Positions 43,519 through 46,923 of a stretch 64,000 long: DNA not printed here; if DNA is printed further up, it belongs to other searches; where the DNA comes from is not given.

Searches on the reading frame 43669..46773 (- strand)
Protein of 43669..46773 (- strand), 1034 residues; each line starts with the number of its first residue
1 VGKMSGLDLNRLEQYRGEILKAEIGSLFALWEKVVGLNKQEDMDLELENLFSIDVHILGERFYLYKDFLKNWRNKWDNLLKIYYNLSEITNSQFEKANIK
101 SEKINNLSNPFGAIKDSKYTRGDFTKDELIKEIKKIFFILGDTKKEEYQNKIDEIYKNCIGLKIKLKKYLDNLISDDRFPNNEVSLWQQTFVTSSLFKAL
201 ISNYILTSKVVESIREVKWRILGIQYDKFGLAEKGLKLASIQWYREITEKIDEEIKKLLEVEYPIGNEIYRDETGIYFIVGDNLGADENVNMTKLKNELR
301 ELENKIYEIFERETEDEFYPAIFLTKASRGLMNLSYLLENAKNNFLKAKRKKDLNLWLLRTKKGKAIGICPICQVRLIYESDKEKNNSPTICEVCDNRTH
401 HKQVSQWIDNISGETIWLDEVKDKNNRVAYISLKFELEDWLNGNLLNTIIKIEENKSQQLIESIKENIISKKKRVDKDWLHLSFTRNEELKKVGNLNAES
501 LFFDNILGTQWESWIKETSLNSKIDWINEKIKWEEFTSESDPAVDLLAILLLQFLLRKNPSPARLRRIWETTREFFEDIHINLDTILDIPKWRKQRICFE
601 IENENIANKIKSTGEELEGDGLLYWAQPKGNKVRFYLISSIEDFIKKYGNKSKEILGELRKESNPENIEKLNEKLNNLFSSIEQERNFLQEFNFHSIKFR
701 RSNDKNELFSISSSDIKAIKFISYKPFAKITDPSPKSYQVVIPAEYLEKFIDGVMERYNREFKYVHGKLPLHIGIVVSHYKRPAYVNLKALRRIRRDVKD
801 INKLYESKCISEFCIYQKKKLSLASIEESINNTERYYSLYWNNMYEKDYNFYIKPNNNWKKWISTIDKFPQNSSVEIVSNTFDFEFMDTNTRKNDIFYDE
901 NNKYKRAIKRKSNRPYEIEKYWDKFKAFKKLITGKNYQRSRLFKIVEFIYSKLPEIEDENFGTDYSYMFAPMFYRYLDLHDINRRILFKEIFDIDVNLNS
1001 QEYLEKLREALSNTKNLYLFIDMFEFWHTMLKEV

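Call 29: search_protein_families(library=pfam, proteins=[window:43669-46773:-], max_evalue=0.01)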
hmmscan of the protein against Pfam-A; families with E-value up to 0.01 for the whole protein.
window:43669-46773:- (1034 aa): 0 families

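Call 60: search_protein_families(library=ncbifam, proteins=[window:43669-46773:-], max_evalue=0.001)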
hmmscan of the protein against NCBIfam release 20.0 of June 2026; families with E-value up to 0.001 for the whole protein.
window:43669-46773:- (1034 aa): 1 family
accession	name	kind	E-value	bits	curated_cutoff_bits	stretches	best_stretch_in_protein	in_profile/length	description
TIGR02682.1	cas_csx11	equivalog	4.6e-201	670.7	248.95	1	8-1030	2-1006/1007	CRISPR-associated protein Csx11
